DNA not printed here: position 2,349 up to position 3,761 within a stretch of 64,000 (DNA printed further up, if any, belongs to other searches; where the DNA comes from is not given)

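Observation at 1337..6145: Two tandem Tat-exported BMP-family binding proteins with no ABC transporter, operonic with a CHASE-PAS histidine kinase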

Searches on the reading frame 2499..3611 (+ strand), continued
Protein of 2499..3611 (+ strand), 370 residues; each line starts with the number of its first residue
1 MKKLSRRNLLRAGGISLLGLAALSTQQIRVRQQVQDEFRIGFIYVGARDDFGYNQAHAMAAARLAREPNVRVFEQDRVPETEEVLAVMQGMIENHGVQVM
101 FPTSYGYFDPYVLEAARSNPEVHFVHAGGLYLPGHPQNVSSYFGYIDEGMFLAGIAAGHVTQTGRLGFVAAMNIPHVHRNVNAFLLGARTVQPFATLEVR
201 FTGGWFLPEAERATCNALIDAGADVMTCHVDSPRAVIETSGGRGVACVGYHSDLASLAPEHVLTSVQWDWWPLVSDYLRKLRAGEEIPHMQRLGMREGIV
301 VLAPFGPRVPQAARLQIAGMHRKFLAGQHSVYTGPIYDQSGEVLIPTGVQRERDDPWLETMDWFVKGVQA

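Call 13: search_solved_structures(query=window:2499-3611:+, max_evalue=0.01, show_alignments=2)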
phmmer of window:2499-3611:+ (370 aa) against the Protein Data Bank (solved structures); distinct sequences matched with E-value up to 0.01: 13.
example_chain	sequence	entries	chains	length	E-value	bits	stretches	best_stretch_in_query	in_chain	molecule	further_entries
3s99_A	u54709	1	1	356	3.8e-47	164.5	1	32-368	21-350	Basic membrane lipoprotein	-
6pi5_A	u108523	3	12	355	4.4e-45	157.7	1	33-369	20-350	Atrazine periplasmic binding protein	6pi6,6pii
7x0r_A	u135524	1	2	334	1.1e-12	51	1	38-312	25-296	Lbp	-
4p98_A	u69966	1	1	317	2.5e-12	49.9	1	39-327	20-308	Extracellular solute-binding protein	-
9q1u_A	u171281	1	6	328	1.8e-08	37.2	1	39-277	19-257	Basic membrane protein A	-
2hqb_A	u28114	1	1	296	7.4e-08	35.2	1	40-320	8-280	Transcriptional activator of comK gene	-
6shu_A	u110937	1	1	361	6.5e-07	32.1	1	40-266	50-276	Basic membrane protein D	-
6yab_DDD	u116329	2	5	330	4.5e-05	26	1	111-226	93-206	Lipoprotein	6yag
6yab_AAA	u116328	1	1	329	4.5e-05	26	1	111-226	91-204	Lipoprotein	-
6ya3_C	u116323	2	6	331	4.5e-05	26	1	111-226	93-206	Lipoprotein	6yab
6y9u_A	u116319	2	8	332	4.5e-05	26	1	111-226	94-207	Lipoprotein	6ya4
4iil_A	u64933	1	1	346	6.4e-05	25.5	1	161-328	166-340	Membrane lipoprotein TpN38(b)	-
2fqw_A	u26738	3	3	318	0.00032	23.2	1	38-226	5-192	Membrane lipoprotein tmpC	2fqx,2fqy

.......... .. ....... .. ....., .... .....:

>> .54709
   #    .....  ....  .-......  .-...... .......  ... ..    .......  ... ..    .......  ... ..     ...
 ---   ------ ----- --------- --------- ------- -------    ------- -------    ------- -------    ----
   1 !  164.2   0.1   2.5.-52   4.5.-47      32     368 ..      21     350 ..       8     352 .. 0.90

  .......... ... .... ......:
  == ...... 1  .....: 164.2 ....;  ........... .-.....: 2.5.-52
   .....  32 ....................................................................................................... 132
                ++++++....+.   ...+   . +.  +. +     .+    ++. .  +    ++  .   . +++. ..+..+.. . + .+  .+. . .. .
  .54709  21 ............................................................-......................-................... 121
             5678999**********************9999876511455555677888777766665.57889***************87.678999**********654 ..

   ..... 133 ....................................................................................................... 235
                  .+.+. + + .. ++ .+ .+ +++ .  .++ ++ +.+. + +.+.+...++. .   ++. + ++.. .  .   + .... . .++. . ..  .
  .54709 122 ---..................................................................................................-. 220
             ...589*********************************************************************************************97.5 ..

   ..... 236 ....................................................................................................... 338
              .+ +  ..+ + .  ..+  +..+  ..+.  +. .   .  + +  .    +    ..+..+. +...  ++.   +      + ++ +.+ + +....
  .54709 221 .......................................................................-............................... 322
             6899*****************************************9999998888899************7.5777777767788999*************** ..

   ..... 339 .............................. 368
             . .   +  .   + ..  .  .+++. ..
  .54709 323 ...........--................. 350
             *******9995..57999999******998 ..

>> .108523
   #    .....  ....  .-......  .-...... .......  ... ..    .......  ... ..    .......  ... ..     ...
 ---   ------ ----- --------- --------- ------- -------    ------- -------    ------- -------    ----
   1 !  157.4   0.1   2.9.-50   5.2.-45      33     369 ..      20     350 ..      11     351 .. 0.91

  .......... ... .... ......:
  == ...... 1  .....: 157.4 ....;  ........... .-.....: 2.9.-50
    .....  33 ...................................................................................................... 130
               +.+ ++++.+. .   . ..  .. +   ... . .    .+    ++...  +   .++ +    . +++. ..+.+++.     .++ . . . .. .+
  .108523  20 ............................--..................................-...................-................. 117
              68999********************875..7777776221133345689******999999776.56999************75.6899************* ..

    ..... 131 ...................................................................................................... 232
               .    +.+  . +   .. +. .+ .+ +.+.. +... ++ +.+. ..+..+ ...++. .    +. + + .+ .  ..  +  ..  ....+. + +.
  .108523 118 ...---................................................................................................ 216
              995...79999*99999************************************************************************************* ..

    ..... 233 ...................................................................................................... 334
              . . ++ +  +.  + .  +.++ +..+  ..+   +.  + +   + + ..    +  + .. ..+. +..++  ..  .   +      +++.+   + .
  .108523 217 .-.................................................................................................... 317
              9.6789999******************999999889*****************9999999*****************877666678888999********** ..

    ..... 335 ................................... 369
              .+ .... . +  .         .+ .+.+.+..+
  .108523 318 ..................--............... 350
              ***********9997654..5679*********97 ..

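Call 34: search_solved_structures(query=L004:10166-10846:+, max_evalue=0.00001)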
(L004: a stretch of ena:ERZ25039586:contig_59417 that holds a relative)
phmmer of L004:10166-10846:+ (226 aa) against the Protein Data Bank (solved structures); distinct sequences matched with E-value up to 0.00001: 37.
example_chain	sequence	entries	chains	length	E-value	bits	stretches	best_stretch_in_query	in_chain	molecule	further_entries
6azo_A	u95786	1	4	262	1e-120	404.7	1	3-223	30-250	Putative amidase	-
5bk6_A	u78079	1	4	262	7.4e-120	401.9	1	3-223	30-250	Putative amidase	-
6azs_A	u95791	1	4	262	7.4e-120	401.9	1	3-223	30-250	Putative amidase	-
6azn_A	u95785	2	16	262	2.5e-119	400.2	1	3-223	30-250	Putative amidase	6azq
6xjm_A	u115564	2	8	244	4.3e-107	360.1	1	5-225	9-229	Biuret hydrolase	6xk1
6xix_A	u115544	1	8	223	1.2e-64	221.2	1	6-219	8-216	Cysteine hydrolase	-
6xj4_A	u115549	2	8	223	2.8e-63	216.7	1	6-219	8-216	Cysteine hydrolase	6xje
8bkd_A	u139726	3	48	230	1.3e-25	93.4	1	19-190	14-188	Ureidoacrylate amidohydrolase RutB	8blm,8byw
8bln_A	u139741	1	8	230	6.5e-25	91.1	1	19-190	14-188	Ureidoacrylate amidohydrolase RutB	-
8bll_A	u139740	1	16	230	3.2e-24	88.9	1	19-190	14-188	Ureidoacrylate amidohydrolase RutB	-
3kl2_A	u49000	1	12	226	8.1e-20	74.5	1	17-203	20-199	Putative isochorismatase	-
3irv_A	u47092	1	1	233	7.7e-16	61.4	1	12-193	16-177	CYSTEINE HYDROLASE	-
3hu5_A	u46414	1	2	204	1.3e-15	60.7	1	21-205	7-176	Isochorismatase family protein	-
3ot4_A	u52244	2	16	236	8.8e-15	58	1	37-202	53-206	Putative isochorismatase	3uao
3hb7_A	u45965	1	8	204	2.1e-14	56.7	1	70-203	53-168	Isochorismatase hydrolase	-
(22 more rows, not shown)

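Call 39: find_encoding_contigs(protein=P0054, flank=8000, max_places=3)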
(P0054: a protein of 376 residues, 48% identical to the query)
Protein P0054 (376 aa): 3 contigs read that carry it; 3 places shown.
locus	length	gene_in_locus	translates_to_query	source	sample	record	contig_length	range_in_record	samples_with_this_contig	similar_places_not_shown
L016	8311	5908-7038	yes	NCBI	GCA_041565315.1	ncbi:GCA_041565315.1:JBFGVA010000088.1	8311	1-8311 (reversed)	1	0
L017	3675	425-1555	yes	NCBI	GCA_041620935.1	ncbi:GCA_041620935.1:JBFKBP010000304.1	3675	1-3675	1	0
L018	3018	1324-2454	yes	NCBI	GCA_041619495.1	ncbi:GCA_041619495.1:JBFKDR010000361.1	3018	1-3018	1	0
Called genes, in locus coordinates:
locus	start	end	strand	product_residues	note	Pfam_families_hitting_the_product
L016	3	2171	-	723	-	?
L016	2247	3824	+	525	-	PF01636:APH, PF06414:Zeta_toxin (weak), PF07931:CPT (faint), PF08433:KTI12 (weak), PF13671:AAA_33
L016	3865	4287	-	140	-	-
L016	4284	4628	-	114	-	PF12279:DUF3619 (faint)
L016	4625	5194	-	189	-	PF07638:Sigma70_ECF (weak), PF08281:Sigma70_r4_2, PF04545:Sigma70_r4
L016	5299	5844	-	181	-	PF13430:DUF4112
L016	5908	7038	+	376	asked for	PF02608:Bmp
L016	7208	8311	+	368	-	?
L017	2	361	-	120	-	?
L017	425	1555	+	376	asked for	PF02608:Bmp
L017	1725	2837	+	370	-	PF02608:Bmp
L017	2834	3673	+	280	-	?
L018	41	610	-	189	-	PF07638:Sigma70_ECF (weak), PF08281:Sigma70_r4_2, PF04545:Sigma70_r4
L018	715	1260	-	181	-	PF13430:DUF4112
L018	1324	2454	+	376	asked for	PF02608:Bmp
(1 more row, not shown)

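Call 40: find_encoding_contigs(protein=P0004, flank=8000, max_places=2)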
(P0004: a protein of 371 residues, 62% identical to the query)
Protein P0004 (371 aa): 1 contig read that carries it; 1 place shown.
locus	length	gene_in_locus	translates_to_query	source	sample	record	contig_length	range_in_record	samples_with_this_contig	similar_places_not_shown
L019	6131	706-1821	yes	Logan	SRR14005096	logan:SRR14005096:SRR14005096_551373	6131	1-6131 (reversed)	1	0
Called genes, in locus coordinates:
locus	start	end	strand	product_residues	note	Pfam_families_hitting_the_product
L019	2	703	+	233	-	?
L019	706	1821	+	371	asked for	PF02608:Bmp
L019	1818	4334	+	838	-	PF03924:CHASE, PF00989:PAS (faint), PF08448:PAS_4 (faint), PF13426:PAS_9 (faint), PF00512:HisKA, PF02518:HATPase_c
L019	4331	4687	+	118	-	PF00355:Rieske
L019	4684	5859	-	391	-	PF00155:Aminotran_1_2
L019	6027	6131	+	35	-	?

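Call 41: find_encoding_contigs(protein=P0064, flank=8000, max_places=2)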
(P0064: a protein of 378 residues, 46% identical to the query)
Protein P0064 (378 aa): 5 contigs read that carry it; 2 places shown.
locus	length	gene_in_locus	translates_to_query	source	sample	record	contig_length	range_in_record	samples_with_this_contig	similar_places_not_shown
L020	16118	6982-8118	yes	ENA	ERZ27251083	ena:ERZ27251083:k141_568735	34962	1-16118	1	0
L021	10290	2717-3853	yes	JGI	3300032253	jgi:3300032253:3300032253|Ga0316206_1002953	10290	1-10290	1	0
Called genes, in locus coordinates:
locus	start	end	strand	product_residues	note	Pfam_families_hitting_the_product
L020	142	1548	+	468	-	PF13495:Phage_int_SAM_4, PF00589:Phage_integrase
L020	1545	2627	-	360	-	PF13524:Glyco_trans_1_2 (weak), PF13692:Glyco_trans_1_4, PF00534:Glycos_transf_1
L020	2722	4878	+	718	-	PF00580:UvrD-helicase, PF13245:AAA_19, PF13604:AAA_30 (faint), PF13361:UvrD_C, PF13538:UvrD_C_2 (weak), PF21196:PcrA_UvrD_tudor (weak)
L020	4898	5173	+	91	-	-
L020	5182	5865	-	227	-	PF00392:GntR, PF07729:FCD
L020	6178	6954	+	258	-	PF03502:Channel_Tsx, PF16412:DUF5020 (weak)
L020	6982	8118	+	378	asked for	PF02608:Bmp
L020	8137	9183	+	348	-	PF02653:BPD_transp_2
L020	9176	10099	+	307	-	PF02653:BPD_transp_2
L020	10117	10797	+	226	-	PF00857:Isochorismatase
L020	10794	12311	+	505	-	PF00005:ABC_tran, PF13304:AAA_21 (faint), PF00005:ABC_tran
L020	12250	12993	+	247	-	PF00857:Isochorismatase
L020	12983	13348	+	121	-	PF12973:Cupin_7, PF07883:Cupin_2 (weak)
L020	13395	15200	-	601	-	PF01425:Amidase, PF21986:AH_C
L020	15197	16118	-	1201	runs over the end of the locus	PF00289:Biotin_carb_N, PF02222:ATP-grasp (weak), PF02786:CPSase_L_D2, PF07478:Dala_Dala_lig_C, PF02785:Biotin_carb_C, PF02626:CT_A_B, PF02682:CT_C_D, PF00364:Biotin_lipoyl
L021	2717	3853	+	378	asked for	PF02608:Bmp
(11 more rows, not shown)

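Call 45: search_protein_families(library=pfam, proteins=[L005:4896-6080:-, L005:6150-6773:+], max_evalue=1)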
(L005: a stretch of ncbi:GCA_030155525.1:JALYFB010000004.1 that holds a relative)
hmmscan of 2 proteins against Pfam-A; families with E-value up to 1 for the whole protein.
L005:4896-6080:- (394 aa): 0 families

L005:6150-6773:+ (207 aa): 0 families

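Call 50: find_encoding_contigs(protein=P0048, flank=9000, max_places=3)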
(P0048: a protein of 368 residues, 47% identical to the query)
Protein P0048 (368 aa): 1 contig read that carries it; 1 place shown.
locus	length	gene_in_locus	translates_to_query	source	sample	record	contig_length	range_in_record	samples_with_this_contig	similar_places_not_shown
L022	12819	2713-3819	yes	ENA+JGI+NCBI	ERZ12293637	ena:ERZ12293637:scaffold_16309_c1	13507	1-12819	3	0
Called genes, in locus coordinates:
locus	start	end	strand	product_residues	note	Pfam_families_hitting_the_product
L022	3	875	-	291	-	?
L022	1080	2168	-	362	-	-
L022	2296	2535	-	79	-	-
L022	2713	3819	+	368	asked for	PF02608:Bmp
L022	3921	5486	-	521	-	PF00072:Response_reg, PF00158:Sigma54_activat, PF14532:Sigma54_activ_2, PF07728:AAA_5 (weak), PF25601:AAA_lid_14, PF02954:HTH_8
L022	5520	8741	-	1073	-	PF03924:CHASE, PF00989:PAS (weak), PF13188:PAS_8 (faint), PF13426:PAS_9 (weak), PF00512:HisKA, PF02518:HATPase_c, PF00072:Response_reg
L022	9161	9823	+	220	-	PF00857:Isochorismatase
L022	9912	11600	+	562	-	-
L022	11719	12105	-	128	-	-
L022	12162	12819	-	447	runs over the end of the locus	?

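Call 51: find_encoding_contigs(protein=P0089, flank=9000, max_places=3)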
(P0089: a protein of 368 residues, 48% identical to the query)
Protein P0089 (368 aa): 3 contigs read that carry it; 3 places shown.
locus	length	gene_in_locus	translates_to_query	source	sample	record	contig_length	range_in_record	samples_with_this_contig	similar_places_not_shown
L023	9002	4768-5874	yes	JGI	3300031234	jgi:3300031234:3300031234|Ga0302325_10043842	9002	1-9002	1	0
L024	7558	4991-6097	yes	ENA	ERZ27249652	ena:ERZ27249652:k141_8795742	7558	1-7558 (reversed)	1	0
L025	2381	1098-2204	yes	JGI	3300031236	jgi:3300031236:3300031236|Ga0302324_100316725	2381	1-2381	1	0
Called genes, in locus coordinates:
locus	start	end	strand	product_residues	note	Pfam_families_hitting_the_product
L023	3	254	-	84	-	?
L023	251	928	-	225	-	PF00857:Isochorismatase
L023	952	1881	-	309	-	PF02653:BPD_transp_2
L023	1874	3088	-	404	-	PF02653:BPD_transp_2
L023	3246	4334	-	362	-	-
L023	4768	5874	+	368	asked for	PF02608:Bmp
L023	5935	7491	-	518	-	PF00072:Response_reg, PF00158:Sigma54_activat, PF14532:Sigma54_activ_2, PF07728:AAA_5, PF25601:AAA_lid_14, PF02954:HTH_8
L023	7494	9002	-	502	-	?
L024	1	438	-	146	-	?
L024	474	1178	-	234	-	PF00857:Isochorismatase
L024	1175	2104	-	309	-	PF02653:BPD_transp_2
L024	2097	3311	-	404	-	PF02653:BPD_transp_2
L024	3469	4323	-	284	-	-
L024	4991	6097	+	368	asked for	PF02608:Bmp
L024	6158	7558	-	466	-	?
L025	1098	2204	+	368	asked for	PF02608:Bmp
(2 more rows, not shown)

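Call 83: predict_structure(alignment_id=A3)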
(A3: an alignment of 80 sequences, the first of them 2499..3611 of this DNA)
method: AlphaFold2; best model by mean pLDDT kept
length: 370 residues; sequences in the alignment: 80
mean_pLDDT: 92.7   pTM: 0.87
mean pLDDT of the five models: 92.7, 92.5, 92.0, 91.6, 91.4
residues with pLDDT >= 90: 328; 70-90: 7; 50-70: 30; < 50: 5
segments of 3 or more residues with pLDDT < 50: 29-32
pLDDT, mean of each block of 10 residues (from residue 1): 58 53 52 74 95 94 97 97 98 98 94 98 94 97 96 99 99 96 99 99 95 99 98 97 98 97 97 96 95 95 98 99 96 97 97 93 98
secondary structure, 60 per line:
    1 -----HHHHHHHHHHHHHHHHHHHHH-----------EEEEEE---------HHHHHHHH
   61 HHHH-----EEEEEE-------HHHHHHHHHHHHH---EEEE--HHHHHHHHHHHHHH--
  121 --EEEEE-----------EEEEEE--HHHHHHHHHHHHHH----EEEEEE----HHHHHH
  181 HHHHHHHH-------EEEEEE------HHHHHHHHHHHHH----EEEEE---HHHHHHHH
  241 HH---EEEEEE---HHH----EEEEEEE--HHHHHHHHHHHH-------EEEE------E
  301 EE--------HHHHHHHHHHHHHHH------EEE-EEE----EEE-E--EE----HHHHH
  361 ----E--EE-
elements in order: H6-26 E38-43 H53-64 E70-75 H83-95 E99-102 H105-118 E123-127 E139-144 H147-160 E165-170 H175-188 E196-201 H208-220 E225-229 H233-242 E246-251 E262-268 H271-282 E290-293 E300-302 H311-325 E332-334 E336-338 E343-345 H356-360

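Call 85: fold_search(model_id=the predicted structure, library=pdb)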
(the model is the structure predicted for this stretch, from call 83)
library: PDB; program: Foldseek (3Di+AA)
matches with E <= 10: 1784; with E <= 0.001: 608
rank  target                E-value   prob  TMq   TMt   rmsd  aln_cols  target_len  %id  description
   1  6pi5_C                8.6e-34  1.00  0.83  0.92   2.0       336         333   30  The evolving story of AtzT, a periplasmic binding protein (released 2019-11-13)
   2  6pi5_A                1.1e-33  1.00  0.82  0.91   2.2       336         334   30  The evolving story of AtzT, a periplasmic binding protein (released 2019-11-13)
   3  6pii_A                1.7e-33  1.00  0.82  0.90   2.2       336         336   30  The evolving story of AtzT, a periplasmic binding protein (released 2019-11-13)
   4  6pi5_D                2.6e-33  1.00  0.83  0.92   2.0       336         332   30  The evolving story of AtzT, a periplasmic binding protein (released 2019-11-13)
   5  3s99                  2.8e-33  1.00  0.81  0.90   2.3       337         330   31  Crystal structure of a basic membrane lipoprotein from brucella melitensis, iodide soak (released 2011-06-22)
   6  6pi6_C                4.1e-33  1.00  0.82  0.91   2.1       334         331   30  The evolving story of AtzT, a periplasmic binding protein (released 2019-11-13)
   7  6pi6_A                9.9e-33  1.00  0.82  0.90   2.2       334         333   30  The evolving story of AtzT, a periplasmic binding protein (released 2019-11-13)
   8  7x0r_A                1.9e-22  1.00  0.72  0.84   2.4       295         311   22  Crystal structure of substrate binding protein Lbp complexed wtih guanosine from Clostridium thermocellum (released 2022-09-14)
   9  7x0r_B                2.1e-22  1.00  0.72  0.84   2.4       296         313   22  Crystal structure of substrate binding protein Lbp complexed wtih guanosine from Clostridium thermocellum (released 2022-09-14)
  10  6shu                  4.5e-21  1.00  0.71  0.83   2.6       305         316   20  Borrelia burgdorferi BmpD nucleoside binding protein bound to adenosine (released 2020-02-12)
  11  6yab_AAA              1.5e-19  1.00  0.68  0.75   3.4       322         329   19  Crystal structure of PnrA from S. pneumoniae in complex with uridine (released 2021-02-10)
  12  6y9u_A                1.5e-19  1.00  0.69  0.76   3.3       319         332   18  Crystal structure of PnrA from S. pneumoniae in complex with adenosine (released 2021-02-10)
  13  4p98                  1.5e-19  1.00  0.67  0.81   3.3       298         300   21  ABC transporter system solute-bindng protein from Conexibacter woesei DSM 14684 (released 2014-04-16)
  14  6yag_D                2.1e-19  1.00  0.67  0.75   3.2       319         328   19  Crystal structure of PnrA from S. pneumoniae in complex with thymidine (released 2021-02-10)
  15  6yab_DDD              2.1e-19  1.00  0.67  0.74   3.5       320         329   19  Crystal structure of PnrA from S. pneumoniae in complex with uridine (released 2021-02-10)
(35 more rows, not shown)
